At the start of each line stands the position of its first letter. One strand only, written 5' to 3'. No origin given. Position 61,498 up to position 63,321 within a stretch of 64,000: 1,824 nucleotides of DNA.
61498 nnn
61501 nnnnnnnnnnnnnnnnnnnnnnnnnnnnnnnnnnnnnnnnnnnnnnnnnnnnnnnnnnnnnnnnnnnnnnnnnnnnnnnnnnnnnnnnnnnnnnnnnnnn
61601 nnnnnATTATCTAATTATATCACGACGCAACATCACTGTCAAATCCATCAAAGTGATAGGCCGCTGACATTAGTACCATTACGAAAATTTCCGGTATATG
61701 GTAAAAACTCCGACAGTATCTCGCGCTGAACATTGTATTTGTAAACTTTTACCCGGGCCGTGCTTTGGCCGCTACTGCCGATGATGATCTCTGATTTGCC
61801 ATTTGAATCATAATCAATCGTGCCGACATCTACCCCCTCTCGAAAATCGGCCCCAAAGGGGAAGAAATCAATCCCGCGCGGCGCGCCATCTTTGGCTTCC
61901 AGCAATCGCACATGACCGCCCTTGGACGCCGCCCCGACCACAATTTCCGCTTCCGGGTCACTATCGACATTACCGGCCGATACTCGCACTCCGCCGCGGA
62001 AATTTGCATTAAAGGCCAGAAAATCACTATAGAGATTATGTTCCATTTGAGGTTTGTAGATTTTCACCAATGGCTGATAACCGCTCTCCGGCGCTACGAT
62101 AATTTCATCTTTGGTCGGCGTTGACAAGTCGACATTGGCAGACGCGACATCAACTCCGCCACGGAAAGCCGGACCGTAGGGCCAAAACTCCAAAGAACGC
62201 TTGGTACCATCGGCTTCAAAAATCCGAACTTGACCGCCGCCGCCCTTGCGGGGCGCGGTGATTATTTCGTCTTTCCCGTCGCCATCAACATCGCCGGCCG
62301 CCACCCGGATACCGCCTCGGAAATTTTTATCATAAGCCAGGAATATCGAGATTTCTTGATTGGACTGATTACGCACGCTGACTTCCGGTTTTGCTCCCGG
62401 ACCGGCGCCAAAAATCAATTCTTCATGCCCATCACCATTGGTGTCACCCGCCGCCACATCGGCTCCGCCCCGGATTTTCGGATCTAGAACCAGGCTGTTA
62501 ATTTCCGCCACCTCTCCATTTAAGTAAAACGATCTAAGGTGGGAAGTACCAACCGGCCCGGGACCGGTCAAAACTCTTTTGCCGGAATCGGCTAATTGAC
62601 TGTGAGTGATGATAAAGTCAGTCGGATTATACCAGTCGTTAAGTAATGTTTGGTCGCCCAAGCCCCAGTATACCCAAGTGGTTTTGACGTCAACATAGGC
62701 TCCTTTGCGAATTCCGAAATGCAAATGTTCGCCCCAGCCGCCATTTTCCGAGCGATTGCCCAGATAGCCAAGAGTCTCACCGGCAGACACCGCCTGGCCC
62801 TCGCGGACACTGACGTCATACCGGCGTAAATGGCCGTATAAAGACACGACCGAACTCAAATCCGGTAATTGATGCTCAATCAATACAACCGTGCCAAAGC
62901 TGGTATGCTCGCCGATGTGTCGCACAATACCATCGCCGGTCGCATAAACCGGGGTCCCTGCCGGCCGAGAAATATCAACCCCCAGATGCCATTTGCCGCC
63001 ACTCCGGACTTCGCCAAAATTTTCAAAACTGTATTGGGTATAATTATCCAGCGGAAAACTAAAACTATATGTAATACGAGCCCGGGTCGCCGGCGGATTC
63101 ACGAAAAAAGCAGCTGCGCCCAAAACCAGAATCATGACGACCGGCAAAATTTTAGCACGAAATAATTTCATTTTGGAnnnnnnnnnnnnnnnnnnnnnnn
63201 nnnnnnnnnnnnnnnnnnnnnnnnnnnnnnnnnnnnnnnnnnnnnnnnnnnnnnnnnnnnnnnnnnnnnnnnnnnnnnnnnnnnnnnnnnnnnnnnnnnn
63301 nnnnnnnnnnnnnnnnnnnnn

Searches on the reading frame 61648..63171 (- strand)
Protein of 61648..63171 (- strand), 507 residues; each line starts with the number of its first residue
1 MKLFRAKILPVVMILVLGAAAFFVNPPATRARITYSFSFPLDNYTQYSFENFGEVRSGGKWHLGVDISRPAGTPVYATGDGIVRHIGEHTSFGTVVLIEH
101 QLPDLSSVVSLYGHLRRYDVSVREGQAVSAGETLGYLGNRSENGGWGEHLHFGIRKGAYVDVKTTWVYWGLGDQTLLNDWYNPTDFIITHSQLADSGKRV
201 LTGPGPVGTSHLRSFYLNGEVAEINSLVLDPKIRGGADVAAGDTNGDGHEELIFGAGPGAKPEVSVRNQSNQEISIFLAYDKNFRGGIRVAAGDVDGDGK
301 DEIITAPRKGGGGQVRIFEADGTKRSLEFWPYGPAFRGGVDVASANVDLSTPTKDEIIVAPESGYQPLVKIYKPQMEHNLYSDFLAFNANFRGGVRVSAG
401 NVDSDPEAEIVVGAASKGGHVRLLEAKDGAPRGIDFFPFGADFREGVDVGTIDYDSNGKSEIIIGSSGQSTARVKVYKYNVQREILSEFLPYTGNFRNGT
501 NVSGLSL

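Call 8: search_protein_families(library=pfam, proteins=[window:61648-63171:-])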
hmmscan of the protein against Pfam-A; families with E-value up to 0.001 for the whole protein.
window:61648-63171:- (507 aa): 4 families
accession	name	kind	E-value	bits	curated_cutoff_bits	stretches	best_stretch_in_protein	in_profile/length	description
PF01551.29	Peptidase_M23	-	8e-23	80.9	28.7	1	62-158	3-92/96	Peptidase family M23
PF01839.29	FG-GAP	-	9.2e-16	57.8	22.1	2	287-318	2-37/37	FG-GAP repeat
PF13517.12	FG-GAP_3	-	2.1e-09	38.3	26.9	0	294-331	1-34/61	FG-GAP-like repeat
PF25292.1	Beta-prop_CGLA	-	0.00034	20.6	26.8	0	448-482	190-225/316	Lambda-carrageenase beta-propeller domain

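Call 22: find_encoding_contigs(protein=window:61648-63171:-, flank=10000, max_places=2)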
Protein window:61648-63171:- (507 aa): no gene with exactly this product is on record in the collection.
